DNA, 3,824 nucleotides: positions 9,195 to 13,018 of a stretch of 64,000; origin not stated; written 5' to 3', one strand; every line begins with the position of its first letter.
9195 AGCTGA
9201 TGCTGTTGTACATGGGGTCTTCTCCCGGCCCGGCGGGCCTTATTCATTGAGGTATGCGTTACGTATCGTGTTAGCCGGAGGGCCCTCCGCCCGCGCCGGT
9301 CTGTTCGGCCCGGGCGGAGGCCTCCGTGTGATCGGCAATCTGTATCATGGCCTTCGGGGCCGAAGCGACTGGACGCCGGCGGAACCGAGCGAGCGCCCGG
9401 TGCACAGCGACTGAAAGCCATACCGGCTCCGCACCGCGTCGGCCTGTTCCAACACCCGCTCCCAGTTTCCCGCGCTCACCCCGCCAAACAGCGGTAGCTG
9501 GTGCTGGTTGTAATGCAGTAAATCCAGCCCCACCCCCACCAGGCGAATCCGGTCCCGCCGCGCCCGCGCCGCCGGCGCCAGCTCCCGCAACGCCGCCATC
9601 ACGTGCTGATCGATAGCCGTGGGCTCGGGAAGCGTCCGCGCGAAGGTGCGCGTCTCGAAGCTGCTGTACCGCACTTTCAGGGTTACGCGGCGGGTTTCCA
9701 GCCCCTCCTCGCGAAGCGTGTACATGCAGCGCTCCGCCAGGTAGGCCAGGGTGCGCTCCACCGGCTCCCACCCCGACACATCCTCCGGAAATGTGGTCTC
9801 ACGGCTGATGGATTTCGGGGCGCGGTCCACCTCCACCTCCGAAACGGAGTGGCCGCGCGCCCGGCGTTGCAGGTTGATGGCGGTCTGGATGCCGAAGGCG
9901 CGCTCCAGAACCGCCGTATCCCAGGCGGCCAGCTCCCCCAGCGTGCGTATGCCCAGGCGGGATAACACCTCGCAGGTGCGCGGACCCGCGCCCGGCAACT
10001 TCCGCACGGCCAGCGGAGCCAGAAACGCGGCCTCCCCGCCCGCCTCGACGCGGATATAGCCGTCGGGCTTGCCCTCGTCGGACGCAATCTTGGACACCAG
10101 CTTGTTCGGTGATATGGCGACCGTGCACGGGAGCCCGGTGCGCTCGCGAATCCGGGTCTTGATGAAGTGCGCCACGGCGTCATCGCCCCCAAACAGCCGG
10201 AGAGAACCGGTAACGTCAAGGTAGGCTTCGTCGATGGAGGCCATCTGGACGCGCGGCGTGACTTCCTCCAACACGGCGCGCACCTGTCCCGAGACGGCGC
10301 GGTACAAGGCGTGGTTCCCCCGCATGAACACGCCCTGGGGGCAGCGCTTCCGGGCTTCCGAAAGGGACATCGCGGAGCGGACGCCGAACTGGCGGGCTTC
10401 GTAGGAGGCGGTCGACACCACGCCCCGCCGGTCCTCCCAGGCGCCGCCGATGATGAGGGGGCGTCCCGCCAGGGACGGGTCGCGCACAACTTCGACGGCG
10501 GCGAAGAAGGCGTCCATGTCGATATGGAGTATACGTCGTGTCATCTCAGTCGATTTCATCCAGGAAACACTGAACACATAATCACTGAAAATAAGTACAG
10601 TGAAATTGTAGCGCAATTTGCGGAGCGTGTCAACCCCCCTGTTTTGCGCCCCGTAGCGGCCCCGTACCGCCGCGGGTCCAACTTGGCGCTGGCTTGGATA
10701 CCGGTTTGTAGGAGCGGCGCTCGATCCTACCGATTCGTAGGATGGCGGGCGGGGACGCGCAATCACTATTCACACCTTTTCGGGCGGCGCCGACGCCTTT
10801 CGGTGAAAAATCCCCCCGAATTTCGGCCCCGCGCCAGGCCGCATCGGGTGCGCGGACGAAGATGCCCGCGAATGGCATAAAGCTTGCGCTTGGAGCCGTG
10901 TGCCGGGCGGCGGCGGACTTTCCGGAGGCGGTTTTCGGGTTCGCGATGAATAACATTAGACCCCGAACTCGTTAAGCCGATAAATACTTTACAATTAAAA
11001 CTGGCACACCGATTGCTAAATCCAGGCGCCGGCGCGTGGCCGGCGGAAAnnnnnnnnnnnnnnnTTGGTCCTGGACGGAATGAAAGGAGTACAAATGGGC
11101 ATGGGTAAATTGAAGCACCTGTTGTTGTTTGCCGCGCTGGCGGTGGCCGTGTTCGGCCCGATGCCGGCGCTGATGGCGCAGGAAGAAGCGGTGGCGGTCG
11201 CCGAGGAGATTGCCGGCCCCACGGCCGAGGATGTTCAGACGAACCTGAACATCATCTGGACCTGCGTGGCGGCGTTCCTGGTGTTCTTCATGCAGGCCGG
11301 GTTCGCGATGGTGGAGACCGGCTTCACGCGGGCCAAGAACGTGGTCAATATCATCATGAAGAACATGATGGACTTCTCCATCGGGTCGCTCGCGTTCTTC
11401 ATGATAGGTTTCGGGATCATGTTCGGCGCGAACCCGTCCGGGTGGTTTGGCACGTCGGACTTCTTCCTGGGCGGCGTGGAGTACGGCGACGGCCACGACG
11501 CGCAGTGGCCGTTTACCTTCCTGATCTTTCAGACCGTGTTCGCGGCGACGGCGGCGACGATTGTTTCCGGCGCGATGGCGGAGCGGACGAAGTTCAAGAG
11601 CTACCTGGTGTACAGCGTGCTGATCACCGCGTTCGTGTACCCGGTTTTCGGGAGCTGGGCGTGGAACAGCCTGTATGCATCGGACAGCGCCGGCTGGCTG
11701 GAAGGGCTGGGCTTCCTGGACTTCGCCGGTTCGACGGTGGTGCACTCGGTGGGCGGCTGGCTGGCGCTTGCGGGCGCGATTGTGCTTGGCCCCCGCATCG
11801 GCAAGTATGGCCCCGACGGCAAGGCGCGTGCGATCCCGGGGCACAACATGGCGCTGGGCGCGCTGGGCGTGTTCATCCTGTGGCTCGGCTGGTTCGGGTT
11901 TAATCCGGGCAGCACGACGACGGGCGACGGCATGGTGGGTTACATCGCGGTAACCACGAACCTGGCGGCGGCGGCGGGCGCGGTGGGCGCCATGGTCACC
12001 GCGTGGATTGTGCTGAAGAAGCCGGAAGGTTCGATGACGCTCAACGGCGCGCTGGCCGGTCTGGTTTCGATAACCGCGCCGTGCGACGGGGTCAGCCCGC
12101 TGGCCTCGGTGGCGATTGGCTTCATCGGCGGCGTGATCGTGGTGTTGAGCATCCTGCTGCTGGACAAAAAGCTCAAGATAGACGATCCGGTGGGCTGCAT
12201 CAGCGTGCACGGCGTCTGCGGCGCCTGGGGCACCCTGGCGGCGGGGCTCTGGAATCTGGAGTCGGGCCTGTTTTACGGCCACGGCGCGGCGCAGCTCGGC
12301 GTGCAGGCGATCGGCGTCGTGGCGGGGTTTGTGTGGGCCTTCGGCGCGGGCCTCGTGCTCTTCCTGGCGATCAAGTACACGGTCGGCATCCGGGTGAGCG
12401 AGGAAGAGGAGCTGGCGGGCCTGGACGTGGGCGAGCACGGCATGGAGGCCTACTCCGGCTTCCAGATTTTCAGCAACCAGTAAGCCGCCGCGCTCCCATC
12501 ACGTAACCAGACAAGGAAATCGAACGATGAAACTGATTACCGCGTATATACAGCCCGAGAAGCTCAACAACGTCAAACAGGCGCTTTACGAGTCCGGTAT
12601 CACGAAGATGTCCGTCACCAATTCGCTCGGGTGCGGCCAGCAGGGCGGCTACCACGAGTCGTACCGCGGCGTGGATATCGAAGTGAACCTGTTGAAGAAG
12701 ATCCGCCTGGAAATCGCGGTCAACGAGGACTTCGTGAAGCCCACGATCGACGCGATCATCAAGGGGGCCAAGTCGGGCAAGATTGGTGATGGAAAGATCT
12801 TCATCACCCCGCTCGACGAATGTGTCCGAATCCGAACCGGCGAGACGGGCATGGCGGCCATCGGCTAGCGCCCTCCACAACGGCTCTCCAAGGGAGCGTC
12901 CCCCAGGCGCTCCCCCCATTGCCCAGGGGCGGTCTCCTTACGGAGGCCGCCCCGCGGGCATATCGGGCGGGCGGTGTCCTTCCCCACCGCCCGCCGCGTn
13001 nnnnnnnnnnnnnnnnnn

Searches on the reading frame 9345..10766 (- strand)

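Call 47: search_protein_families(library=pfam, proteins=[window:9345-10766:-], max_evalue=1)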
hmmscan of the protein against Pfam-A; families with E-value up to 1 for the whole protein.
window:9345-10766:- (473 aa): 7 families
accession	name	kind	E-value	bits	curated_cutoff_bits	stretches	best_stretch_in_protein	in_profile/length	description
PF00817.25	IMS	-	2.2e-48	164.4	23.2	1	82-230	1-148/148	impB/mucB/samB family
PF11799.13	IMS_C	-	7.3e-24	84.7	20.7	1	317-424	1-107/109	impB/mucB/samB family C-terminal domain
PF21999.2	IMS_HHH_1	-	2.3e-05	25.2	27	1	256-305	2-51/53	DNA polymerase-iota, thumb domain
PF21704.3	POLH-Rev1_HhH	-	0.019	15.6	27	1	265-305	15-55/56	DNApol eta/Rev1, HhH motif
PF11798.14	IMS_HHH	-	0.019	15.6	24.4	1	246-273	5-32/32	IMS family HHH motif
PF14520.12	HHH_5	-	0.032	15.1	27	1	255-303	5-55/57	Helix-hairpin-helix domain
PF11731.14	Cdd1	-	0.25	12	25.5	1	254-288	8-42/86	Pathogenicity locus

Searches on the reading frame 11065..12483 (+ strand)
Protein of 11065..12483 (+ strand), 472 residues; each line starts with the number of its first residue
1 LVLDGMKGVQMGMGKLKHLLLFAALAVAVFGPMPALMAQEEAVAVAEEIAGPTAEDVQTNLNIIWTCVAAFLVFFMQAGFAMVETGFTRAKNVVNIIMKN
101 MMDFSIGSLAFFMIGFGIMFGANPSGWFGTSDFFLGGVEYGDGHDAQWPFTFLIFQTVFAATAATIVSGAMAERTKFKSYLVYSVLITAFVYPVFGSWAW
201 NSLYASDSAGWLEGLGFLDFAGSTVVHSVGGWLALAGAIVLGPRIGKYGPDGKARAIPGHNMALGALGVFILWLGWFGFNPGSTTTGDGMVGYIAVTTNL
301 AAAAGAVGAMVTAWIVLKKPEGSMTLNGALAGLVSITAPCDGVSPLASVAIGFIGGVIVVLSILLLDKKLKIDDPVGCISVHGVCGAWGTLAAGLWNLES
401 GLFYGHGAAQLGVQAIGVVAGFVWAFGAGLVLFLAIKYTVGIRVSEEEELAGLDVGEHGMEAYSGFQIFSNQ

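Call 47: search_protein_families(library=pfam, proteins=[window:11065-12483:+], max_evalue=1)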
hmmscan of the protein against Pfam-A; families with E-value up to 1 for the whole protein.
window:11065-12483:+ (472 aa): 1 family
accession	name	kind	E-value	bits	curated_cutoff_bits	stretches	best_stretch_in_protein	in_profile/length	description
PF00909.26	Ammonium_transp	-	1.2e-125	419.8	23.2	1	65-463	2-399/399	Ammonium Transporter Family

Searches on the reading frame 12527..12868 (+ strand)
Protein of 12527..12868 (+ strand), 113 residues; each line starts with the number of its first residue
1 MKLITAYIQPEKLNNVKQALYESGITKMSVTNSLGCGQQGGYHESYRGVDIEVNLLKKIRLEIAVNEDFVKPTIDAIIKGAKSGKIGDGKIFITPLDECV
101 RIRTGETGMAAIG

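Call 47: search_protein_families(library=pfam, proteins=[window:12527-12868:+], max_evalue=1)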
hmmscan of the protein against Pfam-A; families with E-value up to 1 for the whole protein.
window:12527-12868:+ (113 aa): 2 families
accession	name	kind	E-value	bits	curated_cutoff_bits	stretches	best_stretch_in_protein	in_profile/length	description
PF00543.27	P-II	-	3.3e-26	92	25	1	1-106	1-102/102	Nitrogen regulatory protein P-II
PF00682.25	HMGL-like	-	0.17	11.7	29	1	8-64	139-193/260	HMGL-like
